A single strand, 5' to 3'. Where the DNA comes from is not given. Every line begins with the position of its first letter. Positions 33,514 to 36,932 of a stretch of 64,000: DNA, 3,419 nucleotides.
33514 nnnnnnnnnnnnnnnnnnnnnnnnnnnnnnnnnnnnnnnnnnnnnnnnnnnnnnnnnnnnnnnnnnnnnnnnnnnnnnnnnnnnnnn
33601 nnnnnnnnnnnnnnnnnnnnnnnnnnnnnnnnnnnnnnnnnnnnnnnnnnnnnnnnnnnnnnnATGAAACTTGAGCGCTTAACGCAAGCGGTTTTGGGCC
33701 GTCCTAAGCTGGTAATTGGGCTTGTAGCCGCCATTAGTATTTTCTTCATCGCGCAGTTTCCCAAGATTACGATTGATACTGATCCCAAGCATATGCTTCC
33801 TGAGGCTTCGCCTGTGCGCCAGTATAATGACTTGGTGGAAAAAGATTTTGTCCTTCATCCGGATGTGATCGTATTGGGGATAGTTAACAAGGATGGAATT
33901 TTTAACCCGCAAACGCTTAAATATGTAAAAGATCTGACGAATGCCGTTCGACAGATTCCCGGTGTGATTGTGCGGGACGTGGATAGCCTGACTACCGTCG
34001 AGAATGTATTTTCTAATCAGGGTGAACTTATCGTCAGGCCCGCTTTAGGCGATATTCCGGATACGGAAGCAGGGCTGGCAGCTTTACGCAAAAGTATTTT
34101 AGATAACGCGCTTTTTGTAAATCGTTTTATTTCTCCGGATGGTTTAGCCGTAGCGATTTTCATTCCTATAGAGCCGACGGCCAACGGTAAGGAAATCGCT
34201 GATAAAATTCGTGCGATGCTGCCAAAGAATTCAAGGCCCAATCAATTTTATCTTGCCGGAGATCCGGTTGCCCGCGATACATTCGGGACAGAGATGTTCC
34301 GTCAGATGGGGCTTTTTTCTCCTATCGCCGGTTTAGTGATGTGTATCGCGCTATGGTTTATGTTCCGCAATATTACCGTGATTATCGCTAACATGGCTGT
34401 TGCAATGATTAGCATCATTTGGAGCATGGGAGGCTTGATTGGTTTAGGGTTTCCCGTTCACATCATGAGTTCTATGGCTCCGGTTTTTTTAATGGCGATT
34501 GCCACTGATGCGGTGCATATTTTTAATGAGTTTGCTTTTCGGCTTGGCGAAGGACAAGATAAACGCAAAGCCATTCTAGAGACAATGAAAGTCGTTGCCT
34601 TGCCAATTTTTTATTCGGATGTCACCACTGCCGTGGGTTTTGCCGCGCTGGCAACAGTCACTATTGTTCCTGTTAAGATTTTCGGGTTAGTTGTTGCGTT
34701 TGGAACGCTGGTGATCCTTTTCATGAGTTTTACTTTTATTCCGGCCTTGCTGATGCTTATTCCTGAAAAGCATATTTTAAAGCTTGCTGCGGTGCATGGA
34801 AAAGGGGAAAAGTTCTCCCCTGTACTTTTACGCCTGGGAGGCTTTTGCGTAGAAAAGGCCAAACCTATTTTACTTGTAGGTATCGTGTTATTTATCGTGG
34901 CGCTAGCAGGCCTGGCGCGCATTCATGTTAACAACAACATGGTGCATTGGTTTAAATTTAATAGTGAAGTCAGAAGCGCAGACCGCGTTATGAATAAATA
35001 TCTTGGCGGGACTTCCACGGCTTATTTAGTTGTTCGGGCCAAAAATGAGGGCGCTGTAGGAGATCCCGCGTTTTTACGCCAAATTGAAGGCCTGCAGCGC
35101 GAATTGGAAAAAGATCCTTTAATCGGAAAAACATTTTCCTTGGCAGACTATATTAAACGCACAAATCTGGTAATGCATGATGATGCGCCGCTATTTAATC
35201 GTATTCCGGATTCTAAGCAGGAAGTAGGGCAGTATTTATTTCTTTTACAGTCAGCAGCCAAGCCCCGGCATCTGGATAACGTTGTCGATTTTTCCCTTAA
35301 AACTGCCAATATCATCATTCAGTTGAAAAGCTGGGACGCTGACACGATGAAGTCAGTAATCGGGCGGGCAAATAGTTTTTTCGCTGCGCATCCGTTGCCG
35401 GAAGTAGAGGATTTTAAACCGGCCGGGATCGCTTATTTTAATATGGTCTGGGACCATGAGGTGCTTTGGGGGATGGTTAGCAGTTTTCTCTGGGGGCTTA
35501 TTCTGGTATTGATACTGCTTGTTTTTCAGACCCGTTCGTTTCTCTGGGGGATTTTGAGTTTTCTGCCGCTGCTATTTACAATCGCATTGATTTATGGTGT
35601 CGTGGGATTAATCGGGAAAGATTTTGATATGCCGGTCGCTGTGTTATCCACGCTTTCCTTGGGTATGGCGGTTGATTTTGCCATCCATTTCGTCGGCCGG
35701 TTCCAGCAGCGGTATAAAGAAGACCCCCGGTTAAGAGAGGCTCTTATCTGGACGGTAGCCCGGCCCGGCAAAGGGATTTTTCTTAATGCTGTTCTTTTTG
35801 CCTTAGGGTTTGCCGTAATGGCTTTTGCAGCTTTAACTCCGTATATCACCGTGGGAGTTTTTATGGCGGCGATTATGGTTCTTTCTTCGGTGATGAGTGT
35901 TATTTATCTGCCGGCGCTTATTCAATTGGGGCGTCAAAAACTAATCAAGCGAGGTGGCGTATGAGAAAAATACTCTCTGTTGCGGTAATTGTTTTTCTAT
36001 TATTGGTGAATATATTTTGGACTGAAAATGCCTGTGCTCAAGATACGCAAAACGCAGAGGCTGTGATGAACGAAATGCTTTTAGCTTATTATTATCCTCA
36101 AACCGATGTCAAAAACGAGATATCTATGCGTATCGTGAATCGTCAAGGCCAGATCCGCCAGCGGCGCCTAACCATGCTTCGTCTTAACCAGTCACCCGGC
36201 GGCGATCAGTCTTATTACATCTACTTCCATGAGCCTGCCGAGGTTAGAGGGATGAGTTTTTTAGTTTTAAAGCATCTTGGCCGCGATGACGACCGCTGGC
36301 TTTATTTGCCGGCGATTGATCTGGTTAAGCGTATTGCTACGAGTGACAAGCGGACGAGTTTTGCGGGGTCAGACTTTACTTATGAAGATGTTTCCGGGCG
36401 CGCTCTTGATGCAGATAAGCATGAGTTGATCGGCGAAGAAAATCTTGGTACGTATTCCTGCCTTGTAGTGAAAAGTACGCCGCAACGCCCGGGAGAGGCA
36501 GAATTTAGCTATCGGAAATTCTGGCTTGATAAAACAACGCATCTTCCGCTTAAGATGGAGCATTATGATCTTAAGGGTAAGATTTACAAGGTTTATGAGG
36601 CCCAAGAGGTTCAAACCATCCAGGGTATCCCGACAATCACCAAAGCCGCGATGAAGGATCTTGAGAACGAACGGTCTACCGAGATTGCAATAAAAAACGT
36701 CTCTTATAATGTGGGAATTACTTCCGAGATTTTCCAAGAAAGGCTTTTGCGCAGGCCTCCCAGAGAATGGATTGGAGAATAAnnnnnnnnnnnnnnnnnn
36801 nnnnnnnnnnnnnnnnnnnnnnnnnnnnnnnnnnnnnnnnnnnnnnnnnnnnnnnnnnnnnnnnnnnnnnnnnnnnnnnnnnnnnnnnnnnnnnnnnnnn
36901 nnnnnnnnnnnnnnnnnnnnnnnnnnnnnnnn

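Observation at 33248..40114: ArsR-led seven-gene accessory operon inserted between queA and tgt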

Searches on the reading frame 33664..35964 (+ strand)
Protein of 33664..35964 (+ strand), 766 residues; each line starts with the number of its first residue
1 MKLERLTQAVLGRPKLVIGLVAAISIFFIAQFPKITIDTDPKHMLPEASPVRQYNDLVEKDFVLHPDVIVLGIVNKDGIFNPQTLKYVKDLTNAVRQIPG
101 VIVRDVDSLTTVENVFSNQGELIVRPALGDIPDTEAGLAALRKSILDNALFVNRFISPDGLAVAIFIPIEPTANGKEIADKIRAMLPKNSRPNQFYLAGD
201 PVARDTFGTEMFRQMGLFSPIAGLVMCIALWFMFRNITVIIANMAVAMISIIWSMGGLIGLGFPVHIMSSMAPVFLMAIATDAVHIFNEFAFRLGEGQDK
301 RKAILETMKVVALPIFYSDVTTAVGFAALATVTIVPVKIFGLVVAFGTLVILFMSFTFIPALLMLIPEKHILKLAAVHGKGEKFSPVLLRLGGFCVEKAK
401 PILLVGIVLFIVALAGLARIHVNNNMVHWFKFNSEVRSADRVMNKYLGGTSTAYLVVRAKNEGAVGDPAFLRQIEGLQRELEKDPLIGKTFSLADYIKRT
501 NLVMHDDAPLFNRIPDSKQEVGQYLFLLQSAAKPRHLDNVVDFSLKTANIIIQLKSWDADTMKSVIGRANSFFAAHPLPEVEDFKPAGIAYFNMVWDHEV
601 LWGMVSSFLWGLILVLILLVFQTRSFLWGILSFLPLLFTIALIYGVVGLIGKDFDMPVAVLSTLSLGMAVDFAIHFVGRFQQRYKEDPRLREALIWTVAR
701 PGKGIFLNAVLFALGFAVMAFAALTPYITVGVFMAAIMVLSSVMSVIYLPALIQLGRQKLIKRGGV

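Call 3: search_protein_families(library=pfam, proteins=[window:33664-35964:+], max_evalue=0.01)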
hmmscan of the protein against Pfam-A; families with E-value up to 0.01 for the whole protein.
window:33664-35964:+ (766 aa): 3 families
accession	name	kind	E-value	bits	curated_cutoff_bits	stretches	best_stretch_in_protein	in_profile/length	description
PF03176.21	MMPL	-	7e-32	111.1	20.5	2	75-369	36-305/333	MMPL family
PF02460.24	Patched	-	6.2e-06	26.5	23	1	231-364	23-155/156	Patched SSD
PF12349.14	Sterol-sensing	-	0.00011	22.5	22.3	1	237-365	6-135/153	Sterol-sensing domain of SREBP cleavage-activation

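Call 4: search_protein_families(library=ncbifam, proteins=[window:33664-35964:+], max_evalue=0.01)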
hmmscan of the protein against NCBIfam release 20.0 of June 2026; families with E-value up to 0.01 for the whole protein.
window:33664-35964:+ (766 aa): 9 families
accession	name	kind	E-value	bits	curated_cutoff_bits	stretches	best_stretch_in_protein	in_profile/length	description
TIGR00921.1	2A067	subfamily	2.6e-63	214.2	351.9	2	14-490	4-479/733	hydrophobe/amphiphile efflux-3 (HAE3) family transporter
TIGR00833.1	actII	subfamily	2e-39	135.6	874.7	2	156-492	111-454/910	MMPL family RND transporter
TIGR03480.1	HpnN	hypoth_equivalog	1.1e-26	93.2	751.85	2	216-437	272-487/862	hopanoid biosynthesis associated RND transporter like protein HpnN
NF052374.1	HopndTporHpnN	equivalog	7e-09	34.3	1100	2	201-432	261-484/858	hopanoid transporter HpnN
NF009583.0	PRK13024.1-3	subfamily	8.5e-07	27.4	721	2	214-423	279-487/755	protein translocase subunit SecDF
TIGR00916.1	2A0604s01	subfamily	1.5e-05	24.7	148.6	1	176-355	51-230/231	SecD/SecF family protein translocase subunit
TIGR01129.1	secD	equivalog_domain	5.2e-05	22.6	244.4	0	606-747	252-390/397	protein translocase subunit SecD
NF009585.0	PRK13024.1-5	equivalog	0.0002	19.5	1037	1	214-363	495-643/993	protein translocase subunit SecDF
NF045600.2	BstA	equivalog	0.0039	15.1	1400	0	610-735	295-418/903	sterol transporter cytoplasmic membrane protein BstA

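Call 8: find_encoding_contigs(protein=window:33664-35964:+, flank=10000, max_places=6)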
Protein window:33664-35964:+ (766 aa): 6 contigs read that carry it; 6 places shown.
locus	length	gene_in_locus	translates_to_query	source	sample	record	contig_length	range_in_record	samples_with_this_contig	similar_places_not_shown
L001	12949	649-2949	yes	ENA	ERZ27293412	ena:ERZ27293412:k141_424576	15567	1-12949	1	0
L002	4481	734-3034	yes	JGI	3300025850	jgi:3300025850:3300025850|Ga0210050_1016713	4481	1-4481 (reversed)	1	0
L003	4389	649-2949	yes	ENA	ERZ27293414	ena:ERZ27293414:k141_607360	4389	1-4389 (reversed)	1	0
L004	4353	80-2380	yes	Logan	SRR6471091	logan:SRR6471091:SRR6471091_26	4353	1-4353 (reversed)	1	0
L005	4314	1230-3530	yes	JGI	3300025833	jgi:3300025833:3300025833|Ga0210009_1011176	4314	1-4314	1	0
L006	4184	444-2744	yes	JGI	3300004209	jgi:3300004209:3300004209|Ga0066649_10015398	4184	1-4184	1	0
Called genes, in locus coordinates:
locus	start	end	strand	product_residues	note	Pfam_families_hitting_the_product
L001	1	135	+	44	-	?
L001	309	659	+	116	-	PF01022:HTH_5, PF12840:HTH_20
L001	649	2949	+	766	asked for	PF03176:MMPL, PF02460:Patched (weak), PF03176:MMPL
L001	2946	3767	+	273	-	PF17131:TP_0789-like, PF07044:DUF1329 (weak)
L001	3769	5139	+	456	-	-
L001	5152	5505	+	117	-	PF02635:DsrE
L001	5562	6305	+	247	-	PF01135:PCMT, PF06325:PrmA (weak), PF13489:Methyltransf_23, PF01209:Ubie_methyltran, PF13847:Methyltransf_31, PF08241:Methyltransf_11, PF08242:Methyltransf_12, PF13649:Methyltransf_25, +1 more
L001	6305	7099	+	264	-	PF01048:PNP_UDP_1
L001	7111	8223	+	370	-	PF01702:TGT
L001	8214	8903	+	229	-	PF01746:tRNA_m1G_MT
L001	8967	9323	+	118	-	PF01245:Ribosomal_L19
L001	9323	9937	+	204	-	PF01351:RNase_HII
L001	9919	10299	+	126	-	PF02021:UPF0102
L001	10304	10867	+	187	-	PF04961:FTCD_C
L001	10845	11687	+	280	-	PF00763:THF_DHG_CYH, PF02882:THF_DHG_CYH_C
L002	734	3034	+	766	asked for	PF03176:MMPL, PF02460:Patched (weak), PF03176:MMPL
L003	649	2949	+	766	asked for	PF03176:MMPL, PF02460:Patched (weak), PF03176:MMPL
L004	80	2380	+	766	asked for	PF03176:MMPL, PF02460:Patched (weak), PF03176:MMPL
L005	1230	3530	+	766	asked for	PF03176:MMPL, PF02460:Patched (weak), PF03176:MMPL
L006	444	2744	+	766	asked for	PF03176:MMPL, PF02460:Patched (weak), PF03176:MMPL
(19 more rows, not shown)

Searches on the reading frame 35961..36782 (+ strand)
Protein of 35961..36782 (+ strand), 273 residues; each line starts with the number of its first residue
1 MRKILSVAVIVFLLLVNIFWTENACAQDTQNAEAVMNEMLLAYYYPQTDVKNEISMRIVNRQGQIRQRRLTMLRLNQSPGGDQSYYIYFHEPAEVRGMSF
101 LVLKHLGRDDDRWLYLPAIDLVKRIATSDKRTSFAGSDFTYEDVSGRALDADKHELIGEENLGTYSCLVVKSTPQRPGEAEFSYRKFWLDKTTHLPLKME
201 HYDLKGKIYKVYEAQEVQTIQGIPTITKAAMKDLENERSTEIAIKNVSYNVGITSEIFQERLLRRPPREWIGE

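Call 3: search_protein_families(library=pfam, proteins=[window:35961-36782:+], max_evalue=0.01)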
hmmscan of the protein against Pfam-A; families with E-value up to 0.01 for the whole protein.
window:35961-36782:+ (273 aa): 4 families
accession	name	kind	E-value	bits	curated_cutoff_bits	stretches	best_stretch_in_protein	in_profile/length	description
PF17131.11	LolA_like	-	4.4e-61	206.2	30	1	81-265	1-184/184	Outer membrane lipoprotein-sorting protein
PF07044.18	DUF1329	-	1.5e-13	51.2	23.1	2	168-247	265-345/368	Protein of unknown function (DUF1329)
PF03888.20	MucB_RseB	-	0.0023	18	22.3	0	159-219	108-165/178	MucB/RseB N-terminal domain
PF07608.17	DUF1571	-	0.006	16.5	27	0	161-204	125-169/208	Protein of unknown function (DUF1571)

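Call 4: search_protein_families(library=ncbifam, proteins=[window:35961-36782:+], max_evalue=0.01)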
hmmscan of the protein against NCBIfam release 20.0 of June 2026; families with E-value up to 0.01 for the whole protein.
window:35961-36782:+ (273 aa): 0 families

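Call 35: find_related_loci(query=A2, collection=metagenome_contigs, flank=10000)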
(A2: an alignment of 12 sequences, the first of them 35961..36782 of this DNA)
Query A2 (273 aa) in metagenome_contigs; peptide patterns used: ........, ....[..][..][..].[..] (x = any residue, [..] = any of these).
600 stretches matched a pattern (row limit reached: there are more); 586 encode a relative of the query (tblastn E <= 1e-3); the best 80 are kept; 80 distinct loci.
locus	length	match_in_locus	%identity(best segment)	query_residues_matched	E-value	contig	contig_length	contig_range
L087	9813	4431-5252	82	1-273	1e-155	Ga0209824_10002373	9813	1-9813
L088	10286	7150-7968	79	1-273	1e-153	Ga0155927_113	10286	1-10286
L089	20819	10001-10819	77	1-273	9e-151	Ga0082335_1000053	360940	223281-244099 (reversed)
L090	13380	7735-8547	70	1-271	1e-129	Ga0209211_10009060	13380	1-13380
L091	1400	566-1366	68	3-271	3e-131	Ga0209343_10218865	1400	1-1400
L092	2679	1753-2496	69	24-271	6e-125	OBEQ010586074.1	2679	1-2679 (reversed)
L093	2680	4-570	72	83-271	2e-95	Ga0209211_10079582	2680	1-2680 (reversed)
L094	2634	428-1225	49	4-271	5e-86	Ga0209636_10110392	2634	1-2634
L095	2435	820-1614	47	2-271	1e-86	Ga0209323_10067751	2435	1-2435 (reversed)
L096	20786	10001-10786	45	1-271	3e-84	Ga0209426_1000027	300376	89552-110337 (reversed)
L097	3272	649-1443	46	1-271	6e-84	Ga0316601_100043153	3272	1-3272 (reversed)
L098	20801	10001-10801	45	1-271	3e-82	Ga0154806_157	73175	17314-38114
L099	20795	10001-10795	45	1-271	4e-82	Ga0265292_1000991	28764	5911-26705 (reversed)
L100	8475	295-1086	45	1-271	5e-82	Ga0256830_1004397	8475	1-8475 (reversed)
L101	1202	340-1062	51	31-271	6e-88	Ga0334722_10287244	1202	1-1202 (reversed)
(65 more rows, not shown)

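Call 78: search_protein_families(library=pfam, alignment_id=A5, max_evalue=0.00001)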
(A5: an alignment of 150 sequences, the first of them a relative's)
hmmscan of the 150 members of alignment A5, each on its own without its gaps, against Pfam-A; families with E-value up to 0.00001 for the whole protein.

A. member 1, L087:342-1064:+ (241 aa): 1 family
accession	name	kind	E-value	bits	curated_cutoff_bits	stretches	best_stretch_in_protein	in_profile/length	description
PF00239.26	Resolvase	-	3.1e-40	138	23.3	1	6-159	3-144/145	Resolvase, N terminal domain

B. families by the number of members that match (of 150 scanned): 125 families (the first 25 are shown)
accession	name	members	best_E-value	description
PF01022.26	HTH_5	16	1.6e-15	Bacterial regulatory protein, arsR family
PF12840.13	HTH_20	14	4.1e-13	Helix-turn-helix domain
PF07992.20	Pyr_redox_2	12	6e-25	Pyridine nucleotide-disulphide oxidoreductase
PF13847.12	Methyltransf_31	10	3.5e-31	Methyltransferase domain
PF08241.18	Methyltransf_11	10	5.3e-31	Methyltransferase domain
PF13649.12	Methyltransf_25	10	4.5e-29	Methyltransferase domain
PF13489.12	Methyltransf_23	10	3.3e-20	Methyltransferase domain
PF08242.18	Methyltransf_12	10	2.8e-18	Methyltransferase domain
PF02635.20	DsrE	9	4.9e-27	DsrE/DsrF-like family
PF01209.24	Ubie_methyltran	9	1.6e-22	ubiE/COQ5 methyltransferase family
PF13686.11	DrsE_2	6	4.9e-52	DsrE/DsrF/DrsH-like family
PF04077.17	DsrH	5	6.5e-11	DsrH like protein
PF02754.22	CCG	4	2.4e-15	Cysteine-rich domain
PF11127.14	YgaP-like_TM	4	6.5e-14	Inner membrane protein YgaP-like, transmembrane domain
PF12802.13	MarR_2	4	6.7e-08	MarR family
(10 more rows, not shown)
